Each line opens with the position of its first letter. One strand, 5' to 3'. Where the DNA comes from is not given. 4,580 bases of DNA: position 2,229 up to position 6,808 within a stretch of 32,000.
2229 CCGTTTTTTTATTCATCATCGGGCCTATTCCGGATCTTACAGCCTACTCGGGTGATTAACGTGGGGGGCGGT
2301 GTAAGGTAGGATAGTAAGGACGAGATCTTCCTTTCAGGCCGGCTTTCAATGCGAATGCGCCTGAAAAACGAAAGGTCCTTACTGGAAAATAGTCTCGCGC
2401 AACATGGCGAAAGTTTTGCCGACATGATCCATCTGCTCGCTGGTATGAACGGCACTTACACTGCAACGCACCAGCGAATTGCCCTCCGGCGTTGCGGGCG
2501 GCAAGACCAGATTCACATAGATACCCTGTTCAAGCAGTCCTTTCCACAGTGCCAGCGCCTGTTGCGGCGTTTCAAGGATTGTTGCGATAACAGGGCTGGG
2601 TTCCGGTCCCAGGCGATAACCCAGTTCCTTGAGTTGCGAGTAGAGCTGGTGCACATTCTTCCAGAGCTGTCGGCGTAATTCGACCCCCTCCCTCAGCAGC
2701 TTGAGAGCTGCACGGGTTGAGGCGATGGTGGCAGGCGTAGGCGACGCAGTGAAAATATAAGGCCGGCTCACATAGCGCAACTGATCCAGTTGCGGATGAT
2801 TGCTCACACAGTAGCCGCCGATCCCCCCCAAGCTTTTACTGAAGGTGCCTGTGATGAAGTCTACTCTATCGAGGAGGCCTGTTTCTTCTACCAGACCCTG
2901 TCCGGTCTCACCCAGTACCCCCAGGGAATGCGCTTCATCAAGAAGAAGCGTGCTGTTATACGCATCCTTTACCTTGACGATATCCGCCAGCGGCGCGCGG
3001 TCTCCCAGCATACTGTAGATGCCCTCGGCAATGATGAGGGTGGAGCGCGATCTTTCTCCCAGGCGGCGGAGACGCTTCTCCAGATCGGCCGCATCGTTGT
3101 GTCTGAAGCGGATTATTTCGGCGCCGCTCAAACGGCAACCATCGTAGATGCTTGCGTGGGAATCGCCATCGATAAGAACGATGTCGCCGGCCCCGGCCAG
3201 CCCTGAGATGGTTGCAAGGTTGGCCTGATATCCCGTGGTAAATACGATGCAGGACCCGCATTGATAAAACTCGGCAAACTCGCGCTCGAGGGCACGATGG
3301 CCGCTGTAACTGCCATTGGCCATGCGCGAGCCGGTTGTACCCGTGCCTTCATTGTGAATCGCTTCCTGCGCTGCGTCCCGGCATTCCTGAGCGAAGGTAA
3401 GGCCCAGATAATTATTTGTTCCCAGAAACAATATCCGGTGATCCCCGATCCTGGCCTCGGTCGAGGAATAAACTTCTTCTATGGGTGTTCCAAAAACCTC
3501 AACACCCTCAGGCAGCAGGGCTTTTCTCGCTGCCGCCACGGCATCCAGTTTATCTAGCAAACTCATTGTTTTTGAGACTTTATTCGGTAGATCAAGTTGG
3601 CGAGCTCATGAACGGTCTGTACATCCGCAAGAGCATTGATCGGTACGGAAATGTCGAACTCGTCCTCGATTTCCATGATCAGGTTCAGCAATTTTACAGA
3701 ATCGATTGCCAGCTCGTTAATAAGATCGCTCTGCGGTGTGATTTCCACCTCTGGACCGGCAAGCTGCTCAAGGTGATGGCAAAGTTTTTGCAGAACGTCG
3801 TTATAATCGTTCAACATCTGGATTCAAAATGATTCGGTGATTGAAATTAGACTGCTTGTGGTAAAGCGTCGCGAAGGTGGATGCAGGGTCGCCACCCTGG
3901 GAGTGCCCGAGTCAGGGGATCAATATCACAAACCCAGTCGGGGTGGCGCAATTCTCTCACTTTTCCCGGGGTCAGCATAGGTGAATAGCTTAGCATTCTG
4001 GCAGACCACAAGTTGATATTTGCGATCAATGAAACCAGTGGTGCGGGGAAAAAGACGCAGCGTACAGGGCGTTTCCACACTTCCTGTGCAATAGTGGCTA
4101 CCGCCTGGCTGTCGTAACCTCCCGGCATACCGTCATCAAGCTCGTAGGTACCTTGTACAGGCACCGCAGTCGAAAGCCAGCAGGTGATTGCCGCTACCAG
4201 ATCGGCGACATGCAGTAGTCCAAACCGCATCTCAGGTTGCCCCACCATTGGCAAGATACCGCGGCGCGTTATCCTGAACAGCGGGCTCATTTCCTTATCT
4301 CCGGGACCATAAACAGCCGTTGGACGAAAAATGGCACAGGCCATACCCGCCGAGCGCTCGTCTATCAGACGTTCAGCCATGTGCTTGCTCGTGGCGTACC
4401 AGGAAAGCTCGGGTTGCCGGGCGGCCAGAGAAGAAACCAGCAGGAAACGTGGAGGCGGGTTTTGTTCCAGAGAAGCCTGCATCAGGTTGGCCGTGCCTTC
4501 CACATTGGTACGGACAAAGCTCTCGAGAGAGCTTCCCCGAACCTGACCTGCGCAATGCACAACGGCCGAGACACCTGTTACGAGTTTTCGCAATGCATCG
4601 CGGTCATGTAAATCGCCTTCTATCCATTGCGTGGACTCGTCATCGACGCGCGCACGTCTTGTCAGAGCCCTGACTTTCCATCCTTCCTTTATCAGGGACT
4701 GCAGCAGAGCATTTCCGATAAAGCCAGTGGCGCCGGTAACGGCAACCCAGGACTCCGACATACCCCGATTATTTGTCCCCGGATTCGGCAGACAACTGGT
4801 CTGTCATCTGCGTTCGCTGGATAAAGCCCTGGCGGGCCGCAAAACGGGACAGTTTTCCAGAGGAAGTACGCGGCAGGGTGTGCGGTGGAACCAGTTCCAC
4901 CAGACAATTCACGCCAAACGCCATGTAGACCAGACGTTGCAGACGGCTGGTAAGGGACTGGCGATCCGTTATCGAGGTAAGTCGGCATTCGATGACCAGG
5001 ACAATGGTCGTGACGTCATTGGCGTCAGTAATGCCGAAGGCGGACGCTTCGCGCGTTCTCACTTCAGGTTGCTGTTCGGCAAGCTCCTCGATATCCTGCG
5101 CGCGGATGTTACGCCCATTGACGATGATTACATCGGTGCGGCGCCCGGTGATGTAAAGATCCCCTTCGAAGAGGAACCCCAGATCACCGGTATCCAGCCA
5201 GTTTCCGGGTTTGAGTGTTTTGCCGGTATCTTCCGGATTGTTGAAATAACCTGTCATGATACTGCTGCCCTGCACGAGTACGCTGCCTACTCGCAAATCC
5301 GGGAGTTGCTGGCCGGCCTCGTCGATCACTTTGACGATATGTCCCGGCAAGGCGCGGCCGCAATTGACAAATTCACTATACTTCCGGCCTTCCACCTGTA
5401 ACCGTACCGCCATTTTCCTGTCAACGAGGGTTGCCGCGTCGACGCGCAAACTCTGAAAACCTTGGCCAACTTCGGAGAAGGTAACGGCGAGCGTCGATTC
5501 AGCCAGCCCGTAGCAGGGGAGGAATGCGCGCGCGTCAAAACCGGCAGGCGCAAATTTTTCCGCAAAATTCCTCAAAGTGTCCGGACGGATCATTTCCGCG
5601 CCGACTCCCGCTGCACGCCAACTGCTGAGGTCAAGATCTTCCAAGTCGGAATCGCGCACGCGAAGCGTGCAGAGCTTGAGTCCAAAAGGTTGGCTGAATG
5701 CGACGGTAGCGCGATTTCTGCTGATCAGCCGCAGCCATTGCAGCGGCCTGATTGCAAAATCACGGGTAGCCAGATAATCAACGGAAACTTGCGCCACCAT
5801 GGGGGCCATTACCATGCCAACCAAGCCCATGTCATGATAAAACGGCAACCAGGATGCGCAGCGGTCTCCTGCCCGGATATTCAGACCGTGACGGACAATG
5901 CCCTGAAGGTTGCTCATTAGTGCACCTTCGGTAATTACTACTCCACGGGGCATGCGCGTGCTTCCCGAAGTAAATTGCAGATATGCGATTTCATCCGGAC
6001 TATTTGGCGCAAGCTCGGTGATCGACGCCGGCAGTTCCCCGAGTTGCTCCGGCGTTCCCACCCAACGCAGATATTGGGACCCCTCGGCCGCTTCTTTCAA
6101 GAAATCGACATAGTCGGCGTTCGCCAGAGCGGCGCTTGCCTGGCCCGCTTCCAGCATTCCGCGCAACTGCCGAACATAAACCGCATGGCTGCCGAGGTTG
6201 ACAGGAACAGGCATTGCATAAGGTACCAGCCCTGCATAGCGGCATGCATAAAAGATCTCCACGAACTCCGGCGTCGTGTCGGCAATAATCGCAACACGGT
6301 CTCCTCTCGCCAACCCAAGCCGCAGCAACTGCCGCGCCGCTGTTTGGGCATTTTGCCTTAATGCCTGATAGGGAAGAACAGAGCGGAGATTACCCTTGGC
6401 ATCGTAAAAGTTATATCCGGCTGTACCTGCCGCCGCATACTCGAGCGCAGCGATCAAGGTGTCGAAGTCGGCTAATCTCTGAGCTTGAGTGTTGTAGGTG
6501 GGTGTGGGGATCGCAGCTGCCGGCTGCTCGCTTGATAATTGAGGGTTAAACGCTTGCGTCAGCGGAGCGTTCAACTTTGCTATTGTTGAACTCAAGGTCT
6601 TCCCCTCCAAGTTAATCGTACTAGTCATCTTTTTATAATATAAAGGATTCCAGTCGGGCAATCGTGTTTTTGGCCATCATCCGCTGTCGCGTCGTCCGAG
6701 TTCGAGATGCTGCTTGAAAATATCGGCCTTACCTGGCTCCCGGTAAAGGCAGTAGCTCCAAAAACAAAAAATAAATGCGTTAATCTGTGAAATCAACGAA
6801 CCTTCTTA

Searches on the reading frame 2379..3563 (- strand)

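Call 53: search_protein_families(library=pfam, proteins=[window:2379-3563:-], max_evalue=0.00001)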
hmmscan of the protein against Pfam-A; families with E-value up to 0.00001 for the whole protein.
window:2379-3563:- (394 aa): 1 family
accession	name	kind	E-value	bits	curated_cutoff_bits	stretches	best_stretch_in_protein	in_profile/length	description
PF00155.27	Aminotran_1_2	-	3.8e-54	184.7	19.7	1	45-381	4-357/361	Aminotransferase class I and II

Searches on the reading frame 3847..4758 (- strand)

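Call 53: search_protein_families(library=pfam, proteins=[window:3847-4758:-], max_evalue=0.00001)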
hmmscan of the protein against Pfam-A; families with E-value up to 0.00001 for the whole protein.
window:3847-4758:- (303 aa): 9 families
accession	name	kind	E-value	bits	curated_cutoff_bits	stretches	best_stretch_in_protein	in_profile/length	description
PF01370.27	Epimerase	-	1.5e-29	103.6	20.9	1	5-197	1-227/240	NAD dependent epimerase/dehydratase family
PF07993.18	NAD_binding_4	-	1.5e-18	67.3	20.1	1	54-115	80-141/258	Male sterility protein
PF01073.25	3Beta_HSD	-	4.5e-18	65.7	22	1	6-100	1-107/280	3-beta hydroxysteroid dehydrogenase/isomerase family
PF13460.12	NAD_binding_10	-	3.1e-14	53.7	27.2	1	9-147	1-144/184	NAD(P)H-binding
PF16363.11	GDP_Man_Dehyd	-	2.1e-11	44.3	27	1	7-110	2-129/332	GDP-mannose 4,6 dehydratase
PF05368.20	NmrA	-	3.4e-11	43.7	27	1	3-145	3-149/298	NmrA-like family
PF04321.23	RmlD_sub_bind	-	6.3e-08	32.5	27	0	5-72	3-61/287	RmlD substrate binding domain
PF00106.31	adh_short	-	9.3e-08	32.2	26.6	1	4-133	2-161/195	short chain dehydrogenase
PF02719.21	Polysacc_synt_2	-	1.3e-07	31.5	20.2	1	5-134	1-151/293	Polysaccharide biosynthesis protein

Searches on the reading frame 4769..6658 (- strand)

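Call 53: search_protein_families(library=pfam, proteins=[window:4769-6658:-], max_evalue=0.00001)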
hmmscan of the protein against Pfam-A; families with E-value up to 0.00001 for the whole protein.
window:4769-6658:- (629 aa): 1 family
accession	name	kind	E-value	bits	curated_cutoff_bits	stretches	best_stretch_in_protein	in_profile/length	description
PF00501.34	AMP-binding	-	1.1e-53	182.9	29.9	1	95-472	22-384/384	AMP-binding enzyme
